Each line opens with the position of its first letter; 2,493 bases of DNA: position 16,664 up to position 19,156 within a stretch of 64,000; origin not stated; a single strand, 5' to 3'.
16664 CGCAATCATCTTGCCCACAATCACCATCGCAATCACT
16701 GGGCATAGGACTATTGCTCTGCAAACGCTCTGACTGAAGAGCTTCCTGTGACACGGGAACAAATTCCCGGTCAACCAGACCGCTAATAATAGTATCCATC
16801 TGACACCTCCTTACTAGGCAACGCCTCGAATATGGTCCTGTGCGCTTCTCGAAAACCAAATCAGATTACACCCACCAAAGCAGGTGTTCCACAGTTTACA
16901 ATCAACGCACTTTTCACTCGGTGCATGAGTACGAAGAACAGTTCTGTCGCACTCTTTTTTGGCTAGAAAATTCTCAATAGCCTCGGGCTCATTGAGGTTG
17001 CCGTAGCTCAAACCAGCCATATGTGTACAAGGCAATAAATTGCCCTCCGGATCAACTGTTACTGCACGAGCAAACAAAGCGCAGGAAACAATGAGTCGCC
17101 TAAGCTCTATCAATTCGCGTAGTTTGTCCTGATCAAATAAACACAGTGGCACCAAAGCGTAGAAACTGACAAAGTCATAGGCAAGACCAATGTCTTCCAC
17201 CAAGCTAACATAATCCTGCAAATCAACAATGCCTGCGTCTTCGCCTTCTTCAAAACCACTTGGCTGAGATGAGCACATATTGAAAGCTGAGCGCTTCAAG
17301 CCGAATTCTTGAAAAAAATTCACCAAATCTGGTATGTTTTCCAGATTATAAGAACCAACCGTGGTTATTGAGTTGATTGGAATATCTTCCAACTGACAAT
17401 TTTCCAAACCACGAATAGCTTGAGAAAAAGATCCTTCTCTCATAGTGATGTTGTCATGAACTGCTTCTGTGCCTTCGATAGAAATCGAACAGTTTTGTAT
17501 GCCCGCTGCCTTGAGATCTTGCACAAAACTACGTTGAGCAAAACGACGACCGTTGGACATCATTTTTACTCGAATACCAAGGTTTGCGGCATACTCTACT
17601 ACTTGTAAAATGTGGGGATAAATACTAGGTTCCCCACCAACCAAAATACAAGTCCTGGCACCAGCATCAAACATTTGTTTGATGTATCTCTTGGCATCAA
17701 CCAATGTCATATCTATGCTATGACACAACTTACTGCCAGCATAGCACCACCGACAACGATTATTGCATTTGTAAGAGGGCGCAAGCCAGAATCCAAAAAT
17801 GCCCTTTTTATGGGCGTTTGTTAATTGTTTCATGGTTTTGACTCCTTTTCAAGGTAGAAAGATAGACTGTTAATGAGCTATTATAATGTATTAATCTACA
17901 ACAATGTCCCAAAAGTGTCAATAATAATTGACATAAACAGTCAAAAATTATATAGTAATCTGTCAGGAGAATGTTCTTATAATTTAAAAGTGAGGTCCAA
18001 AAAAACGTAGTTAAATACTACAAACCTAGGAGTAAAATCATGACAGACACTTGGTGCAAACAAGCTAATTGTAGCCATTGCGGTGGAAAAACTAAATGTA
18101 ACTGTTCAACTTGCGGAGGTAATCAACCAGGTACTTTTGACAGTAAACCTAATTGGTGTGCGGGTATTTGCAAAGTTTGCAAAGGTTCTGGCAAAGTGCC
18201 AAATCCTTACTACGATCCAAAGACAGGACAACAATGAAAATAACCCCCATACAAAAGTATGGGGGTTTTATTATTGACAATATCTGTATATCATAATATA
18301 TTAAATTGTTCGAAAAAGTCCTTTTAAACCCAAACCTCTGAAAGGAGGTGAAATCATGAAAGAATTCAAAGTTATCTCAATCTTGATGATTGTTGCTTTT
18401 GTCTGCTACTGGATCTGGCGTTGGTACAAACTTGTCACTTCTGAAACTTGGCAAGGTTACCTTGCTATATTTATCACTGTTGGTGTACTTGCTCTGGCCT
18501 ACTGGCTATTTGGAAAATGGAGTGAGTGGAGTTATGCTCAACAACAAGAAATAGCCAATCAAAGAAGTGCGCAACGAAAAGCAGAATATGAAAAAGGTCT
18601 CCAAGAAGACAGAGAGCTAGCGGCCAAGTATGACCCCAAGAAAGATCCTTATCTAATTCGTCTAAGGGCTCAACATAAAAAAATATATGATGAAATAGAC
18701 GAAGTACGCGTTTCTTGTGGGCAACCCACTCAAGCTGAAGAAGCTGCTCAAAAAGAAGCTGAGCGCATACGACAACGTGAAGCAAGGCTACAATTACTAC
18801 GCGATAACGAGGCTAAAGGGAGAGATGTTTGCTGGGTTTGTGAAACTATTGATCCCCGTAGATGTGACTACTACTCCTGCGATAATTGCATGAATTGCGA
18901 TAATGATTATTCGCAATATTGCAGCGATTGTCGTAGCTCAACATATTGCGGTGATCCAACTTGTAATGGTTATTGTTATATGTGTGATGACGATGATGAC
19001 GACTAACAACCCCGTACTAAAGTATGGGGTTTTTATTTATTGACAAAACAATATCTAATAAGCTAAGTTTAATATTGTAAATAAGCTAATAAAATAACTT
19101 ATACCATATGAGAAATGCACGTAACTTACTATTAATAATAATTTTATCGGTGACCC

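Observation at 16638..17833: Horizontally acquired radical-SAM/SPASM maturase with a 53-aa Cys/Asp-rich precursor: ranthipeptide-like RiPP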

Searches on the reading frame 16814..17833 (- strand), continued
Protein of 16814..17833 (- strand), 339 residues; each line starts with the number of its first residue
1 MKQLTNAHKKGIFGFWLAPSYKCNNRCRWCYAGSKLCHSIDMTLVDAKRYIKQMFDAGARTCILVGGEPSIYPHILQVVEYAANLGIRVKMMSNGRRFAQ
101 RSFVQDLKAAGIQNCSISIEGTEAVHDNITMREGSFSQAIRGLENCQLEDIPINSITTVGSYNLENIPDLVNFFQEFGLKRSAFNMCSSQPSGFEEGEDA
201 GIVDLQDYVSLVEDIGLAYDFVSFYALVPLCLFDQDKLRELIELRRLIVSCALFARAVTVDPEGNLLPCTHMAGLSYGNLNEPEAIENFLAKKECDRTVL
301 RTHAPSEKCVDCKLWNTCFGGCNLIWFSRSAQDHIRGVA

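Call 57: fold_search(model_id=the predicted structure, library=pdb)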
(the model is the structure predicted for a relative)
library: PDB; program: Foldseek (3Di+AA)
matches with E <= 10: 1753; with E <= 0.001: 208
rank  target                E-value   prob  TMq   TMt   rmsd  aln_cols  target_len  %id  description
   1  7vob                  9.5e-15  1.00  0.65  0.67   5.9       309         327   17  The crystal structure of a Radical SAM Enzyme BlsE involved in the Biosynthesis of Blasticidin S (released 2022-05-04)
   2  5v1q_B                1.0e-13  1.00  0.71  0.56   5.4       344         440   16  Crystal structure of Streptococcus suis SuiB (released 2017-08-30)
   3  4k39_B                1.8e-13  1.00  0.70  0.66   5.1       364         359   18  Native anSMEcpe with bound AdoMet and Cp18Cys peptide (released 2013-05-08)
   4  5v1q_A                2.5e-13  1.00  0.72  0.59   5.2       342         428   16  Crystal structure of Streptococcus suis SuiB (released 2017-08-30)
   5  6efn                  2.9e-13  1.00  0.64  0.57   4.6       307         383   17  Structure of a RiPP maturase, SkfB (released 2018-10-24)
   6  4k36_B                3.4e-13  1.00  0.73  0.68   4.2       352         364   20  His6 tagged anSMEcpe with bound AdoMet (released 2013-05-08)
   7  4k38_A                5.3e-13  1.00  0.71  0.66   5.2       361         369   18  Native anSMEcpe with bound AdoMet and Kp18Cys peptide (released 2013-05-08)
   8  4k39_A                7.6e-13  1.00  0.72  0.68   5.0       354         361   18  Native anSMEcpe with bound AdoMet and Cp18Cys peptide (released 2013-05-08)
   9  4k38_B                8.1e-13  1.00  0.73  0.69   4.9       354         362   19  Native anSMEcpe with bound AdoMet and Kp18Cys peptide (released 2013-05-08)
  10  5v1s_A                8.6e-13  1.00  0.73  0.59   4.9       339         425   17  Crystal structure of Streptococcus suis SuiB bound to S-adenosylmethionine (released 2017-08-30)
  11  5v1s_B                8.6e-13  1.00  0.66  0.54   5.7       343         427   16  Crystal structure of Streptococcus suis SuiB bound to S-adenosylmethionine (released 2017-08-30)
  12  5why_A                1.2e-12  1.00  0.69  0.57   5.7       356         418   18  Structural Insights into Thioether Bond Formation in the Biosynthesis of Sactipeptides (released 2017-07-26)
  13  4k37_B                1.2e-12  1.00  0.71  0.67   5.1       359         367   19  Native anSMEcpe with bound AdoMet (released 2013-05-08)
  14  5why_B                1.4e-12  1.00  0.69  0.57   5.5       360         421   18  Structural Insights into Thioether Bond Formation in the Biosynthesis of Sactipeptides (released 2017-07-26)
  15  6q2p_B                1.5e-12  1.00  0.59  0.68   4.9       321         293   14  Crystal structure of mouse viperin bound to cytidine triphosphate and S-adenosylhomocysteine (released 2020-01-22)
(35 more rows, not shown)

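Call 69: search_solved_structures(query=A1, max_evalue=1e-10, show_alignments=5)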
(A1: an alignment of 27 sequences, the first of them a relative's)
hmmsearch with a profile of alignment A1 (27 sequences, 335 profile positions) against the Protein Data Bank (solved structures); distinct sequences matched with E-value up to 1e-10: 15.
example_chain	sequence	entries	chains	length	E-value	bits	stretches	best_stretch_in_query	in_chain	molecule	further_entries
6efn_A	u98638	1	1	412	9.6e-22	80.7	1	9-170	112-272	Sporulation killing factor maturation protein SkfB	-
7tol_A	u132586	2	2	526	1.5e-19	73.5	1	11-294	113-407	glycerol dibiphytanyl glycerol tetraether - macrocyclic archaeol synthase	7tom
7vob_C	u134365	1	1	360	4.9e-18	68.6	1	12-174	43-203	Cytosylglucuronate decarboxylase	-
7voc_C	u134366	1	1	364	5e-18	68.5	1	12-174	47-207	Cytosylglucuronate decarboxylase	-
5v1q_A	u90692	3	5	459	2e-14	56.7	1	10-320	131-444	Radical SAM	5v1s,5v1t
4k37_A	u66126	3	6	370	2.3e-13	53.2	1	13-316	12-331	Anaerobic sulfatase-maturating enzyme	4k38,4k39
4k36_A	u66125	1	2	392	2.7e-13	53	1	13-316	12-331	Anaerobic sulfatase-maturating enzyme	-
6c8v_A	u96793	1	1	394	2.8e-13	53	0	12-175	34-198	Coenzyme PQQ synthesis protein E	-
6b4c_A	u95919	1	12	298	1.2e-11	47.6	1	13-203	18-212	Viperin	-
9dgw_A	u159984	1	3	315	1.3e-11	47.5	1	13-203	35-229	Radical SAM core domain-containing protein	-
7n7i_A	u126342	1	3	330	1.6e-11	47.2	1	13-203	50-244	Viperin-like enzyme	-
9dfw_A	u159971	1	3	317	1.9e-11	46.9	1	13-174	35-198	Radical SAM core domain-containing protein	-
5wgg_A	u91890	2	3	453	2.7e-11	46.4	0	5-316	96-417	Radical SAM domain protein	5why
9dfn_A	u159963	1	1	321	7.2e-11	45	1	12-174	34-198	Radical SAM core domain-containing protein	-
9dfu_A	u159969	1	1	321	7.6e-11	44.9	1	12-174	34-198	Radical SAM core domain-containing protein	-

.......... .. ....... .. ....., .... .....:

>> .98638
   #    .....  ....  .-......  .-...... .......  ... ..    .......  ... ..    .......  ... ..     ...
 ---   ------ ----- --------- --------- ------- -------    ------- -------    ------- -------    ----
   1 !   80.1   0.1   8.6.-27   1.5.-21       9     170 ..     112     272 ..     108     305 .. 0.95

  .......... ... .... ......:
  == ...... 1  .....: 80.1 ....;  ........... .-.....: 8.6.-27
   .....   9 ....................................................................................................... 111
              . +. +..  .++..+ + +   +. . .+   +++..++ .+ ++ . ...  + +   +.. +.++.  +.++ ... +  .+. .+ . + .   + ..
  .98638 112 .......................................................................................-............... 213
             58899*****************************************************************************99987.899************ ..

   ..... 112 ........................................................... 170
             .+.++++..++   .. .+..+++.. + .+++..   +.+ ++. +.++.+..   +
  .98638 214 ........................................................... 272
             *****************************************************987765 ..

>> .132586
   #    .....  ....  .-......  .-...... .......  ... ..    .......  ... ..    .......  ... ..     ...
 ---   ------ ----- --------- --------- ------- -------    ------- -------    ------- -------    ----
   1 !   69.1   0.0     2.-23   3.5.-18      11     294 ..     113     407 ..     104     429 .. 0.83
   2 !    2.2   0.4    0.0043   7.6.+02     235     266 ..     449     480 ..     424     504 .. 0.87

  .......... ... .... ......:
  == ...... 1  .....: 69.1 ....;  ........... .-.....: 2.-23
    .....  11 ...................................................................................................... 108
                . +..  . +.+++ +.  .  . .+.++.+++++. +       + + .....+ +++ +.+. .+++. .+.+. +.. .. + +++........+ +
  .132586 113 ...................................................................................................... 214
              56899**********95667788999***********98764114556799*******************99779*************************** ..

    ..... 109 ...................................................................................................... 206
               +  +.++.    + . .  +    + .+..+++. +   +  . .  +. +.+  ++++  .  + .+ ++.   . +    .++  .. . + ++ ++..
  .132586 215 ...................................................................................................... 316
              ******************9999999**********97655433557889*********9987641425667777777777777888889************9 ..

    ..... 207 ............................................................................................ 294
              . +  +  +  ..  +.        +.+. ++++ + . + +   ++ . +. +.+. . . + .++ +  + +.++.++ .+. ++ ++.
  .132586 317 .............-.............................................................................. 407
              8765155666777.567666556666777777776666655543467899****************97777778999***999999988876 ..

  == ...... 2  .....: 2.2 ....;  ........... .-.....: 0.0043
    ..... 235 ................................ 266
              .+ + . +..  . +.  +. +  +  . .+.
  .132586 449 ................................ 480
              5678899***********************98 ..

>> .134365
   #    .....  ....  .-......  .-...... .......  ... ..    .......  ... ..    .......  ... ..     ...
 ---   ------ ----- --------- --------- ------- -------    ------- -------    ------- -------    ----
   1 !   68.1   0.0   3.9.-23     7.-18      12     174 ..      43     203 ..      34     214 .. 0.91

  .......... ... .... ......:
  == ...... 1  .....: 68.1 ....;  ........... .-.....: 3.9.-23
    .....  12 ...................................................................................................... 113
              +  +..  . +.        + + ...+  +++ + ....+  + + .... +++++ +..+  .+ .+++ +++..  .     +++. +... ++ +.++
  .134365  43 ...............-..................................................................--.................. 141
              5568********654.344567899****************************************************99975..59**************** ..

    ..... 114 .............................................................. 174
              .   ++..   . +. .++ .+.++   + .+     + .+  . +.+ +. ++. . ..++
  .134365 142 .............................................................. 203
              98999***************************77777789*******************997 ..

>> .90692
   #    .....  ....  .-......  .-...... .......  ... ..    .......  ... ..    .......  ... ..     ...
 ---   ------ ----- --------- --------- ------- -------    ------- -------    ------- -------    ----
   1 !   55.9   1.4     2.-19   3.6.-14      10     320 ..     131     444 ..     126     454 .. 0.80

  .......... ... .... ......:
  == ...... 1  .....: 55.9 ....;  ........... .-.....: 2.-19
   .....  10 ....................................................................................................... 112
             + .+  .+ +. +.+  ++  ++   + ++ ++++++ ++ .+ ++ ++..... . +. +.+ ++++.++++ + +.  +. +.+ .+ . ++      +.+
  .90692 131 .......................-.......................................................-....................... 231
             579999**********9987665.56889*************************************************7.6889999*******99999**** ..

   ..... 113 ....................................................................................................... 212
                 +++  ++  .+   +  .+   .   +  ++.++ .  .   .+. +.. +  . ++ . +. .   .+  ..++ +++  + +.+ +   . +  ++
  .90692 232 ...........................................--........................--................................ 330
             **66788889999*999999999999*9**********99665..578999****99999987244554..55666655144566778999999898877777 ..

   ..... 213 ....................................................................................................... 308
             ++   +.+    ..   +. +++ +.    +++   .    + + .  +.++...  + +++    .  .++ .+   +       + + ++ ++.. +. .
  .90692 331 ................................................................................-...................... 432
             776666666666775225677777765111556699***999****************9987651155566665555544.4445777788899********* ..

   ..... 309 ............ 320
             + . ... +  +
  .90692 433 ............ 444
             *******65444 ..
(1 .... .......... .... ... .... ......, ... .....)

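Call 70: find_related_loci(query=A1, collection=viral_contigs, flank=3000)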
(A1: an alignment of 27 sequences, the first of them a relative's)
Query A1 (339 aa) in viral_contigs; peptide patterns used: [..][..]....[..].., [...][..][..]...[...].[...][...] (x = any residue, [..] = any of these).
31 stretches matched a pattern; 7 encode a relative of the query (tblastn E <= 1e-3); 7 distinct loci.
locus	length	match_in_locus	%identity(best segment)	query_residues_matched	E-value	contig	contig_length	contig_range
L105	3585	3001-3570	27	11-198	2e-17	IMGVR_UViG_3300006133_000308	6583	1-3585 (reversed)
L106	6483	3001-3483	25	23-184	4e-15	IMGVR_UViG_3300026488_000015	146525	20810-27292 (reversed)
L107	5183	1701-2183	25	16-176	3e-9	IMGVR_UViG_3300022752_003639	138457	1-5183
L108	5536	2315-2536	35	22-94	3e-8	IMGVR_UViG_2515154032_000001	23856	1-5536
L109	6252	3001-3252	30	10-95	1e-7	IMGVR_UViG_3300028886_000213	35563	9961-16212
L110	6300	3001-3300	28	22-124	8e-5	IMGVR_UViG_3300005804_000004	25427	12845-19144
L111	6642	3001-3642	20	23-228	2e-4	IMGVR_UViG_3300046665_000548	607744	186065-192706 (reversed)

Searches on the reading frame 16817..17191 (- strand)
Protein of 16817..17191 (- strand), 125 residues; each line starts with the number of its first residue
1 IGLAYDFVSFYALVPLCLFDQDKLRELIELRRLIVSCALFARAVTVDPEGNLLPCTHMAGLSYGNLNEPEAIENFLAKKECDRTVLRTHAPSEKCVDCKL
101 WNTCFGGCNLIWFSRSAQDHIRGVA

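Call 38: search_solved_structures(query=window:16817-17191:-, max_evalue=10, show_alignments=5)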
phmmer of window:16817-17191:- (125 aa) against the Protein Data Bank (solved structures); distinct sequences matched with E-value up to 10: 6.
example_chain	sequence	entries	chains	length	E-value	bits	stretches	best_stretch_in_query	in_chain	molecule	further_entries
8vpo_A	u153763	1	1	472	0.074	16.1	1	35-108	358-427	Radical SAM core domain-containing protein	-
5v1q_A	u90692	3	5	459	0.26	14.3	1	31-119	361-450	Radical SAM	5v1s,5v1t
4k37_A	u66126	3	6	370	0.5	13.4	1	44-110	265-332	Anaerobic sulfatase-maturating enzyme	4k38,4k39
4k36_A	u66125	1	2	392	0.55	13.3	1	44-110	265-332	Anaerobic sulfatase-maturating enzyme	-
4gf2_A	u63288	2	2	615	0.8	12.8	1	70-111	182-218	Erythrocyte binding antigen 140 | BAEBL protein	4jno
8k0b_A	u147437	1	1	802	1.4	12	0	38-71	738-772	Calcium permeable stress-gated cation channel 1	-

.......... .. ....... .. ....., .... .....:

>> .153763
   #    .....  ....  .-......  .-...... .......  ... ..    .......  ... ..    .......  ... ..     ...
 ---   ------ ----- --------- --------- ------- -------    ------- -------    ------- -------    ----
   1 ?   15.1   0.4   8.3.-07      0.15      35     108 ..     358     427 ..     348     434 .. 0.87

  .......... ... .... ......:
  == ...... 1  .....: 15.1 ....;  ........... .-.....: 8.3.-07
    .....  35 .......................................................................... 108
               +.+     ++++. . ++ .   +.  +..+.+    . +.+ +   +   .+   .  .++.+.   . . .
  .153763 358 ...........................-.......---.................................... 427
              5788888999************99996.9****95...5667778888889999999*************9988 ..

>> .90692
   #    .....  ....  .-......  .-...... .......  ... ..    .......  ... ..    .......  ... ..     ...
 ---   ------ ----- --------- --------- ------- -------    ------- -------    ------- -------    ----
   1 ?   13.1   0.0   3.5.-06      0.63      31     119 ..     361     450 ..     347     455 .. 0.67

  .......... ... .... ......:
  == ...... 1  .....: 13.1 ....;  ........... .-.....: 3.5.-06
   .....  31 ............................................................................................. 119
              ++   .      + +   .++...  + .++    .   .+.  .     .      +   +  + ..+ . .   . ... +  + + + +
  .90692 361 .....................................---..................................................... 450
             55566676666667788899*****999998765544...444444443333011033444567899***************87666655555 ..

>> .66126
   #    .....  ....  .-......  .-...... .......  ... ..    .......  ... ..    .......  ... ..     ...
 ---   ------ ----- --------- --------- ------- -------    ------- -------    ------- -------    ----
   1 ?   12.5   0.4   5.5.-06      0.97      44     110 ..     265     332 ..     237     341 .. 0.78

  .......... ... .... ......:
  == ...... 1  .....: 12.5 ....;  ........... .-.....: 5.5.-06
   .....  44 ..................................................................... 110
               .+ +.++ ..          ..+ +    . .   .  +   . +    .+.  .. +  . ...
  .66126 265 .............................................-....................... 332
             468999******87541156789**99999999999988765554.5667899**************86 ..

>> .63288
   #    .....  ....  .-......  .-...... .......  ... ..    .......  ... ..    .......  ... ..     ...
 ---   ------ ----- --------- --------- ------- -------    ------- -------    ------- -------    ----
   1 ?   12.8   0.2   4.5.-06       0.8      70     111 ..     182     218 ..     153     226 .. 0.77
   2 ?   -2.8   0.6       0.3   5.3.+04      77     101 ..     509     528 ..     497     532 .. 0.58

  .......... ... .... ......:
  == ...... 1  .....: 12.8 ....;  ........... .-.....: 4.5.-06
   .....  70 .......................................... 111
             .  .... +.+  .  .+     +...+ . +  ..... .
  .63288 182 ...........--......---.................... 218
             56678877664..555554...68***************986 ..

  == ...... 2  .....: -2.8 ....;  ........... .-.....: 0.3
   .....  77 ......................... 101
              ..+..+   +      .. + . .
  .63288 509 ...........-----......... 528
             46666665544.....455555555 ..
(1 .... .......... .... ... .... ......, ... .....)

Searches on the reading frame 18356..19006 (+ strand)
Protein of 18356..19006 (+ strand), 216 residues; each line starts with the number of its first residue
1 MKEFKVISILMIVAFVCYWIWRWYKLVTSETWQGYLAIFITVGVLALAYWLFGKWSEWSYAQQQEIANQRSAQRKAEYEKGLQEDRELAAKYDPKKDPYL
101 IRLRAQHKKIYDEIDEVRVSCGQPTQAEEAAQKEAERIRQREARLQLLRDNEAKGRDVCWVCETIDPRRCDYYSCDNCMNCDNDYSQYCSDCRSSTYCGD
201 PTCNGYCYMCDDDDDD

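Call 4: search_protein_families(library=pfam, proteins=[window:18356-19006:+], max_evalue=0.01)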
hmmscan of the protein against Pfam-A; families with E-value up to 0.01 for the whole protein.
window:18356-19006:+ (216 aa): 0 families

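Call 5: search_protein_families(library=ncbifam, proteins=[window:18356-19006:+], max_evalue=0.01)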
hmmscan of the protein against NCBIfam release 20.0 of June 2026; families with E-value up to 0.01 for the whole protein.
window:18356-19006:+ (216 aa): 1 family
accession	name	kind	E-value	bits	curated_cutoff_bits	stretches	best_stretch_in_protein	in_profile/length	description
NF007454.0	PRK10019.1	subfamily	0.004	16.4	195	1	8-88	65-138/283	nickel/cobalt efflux transporter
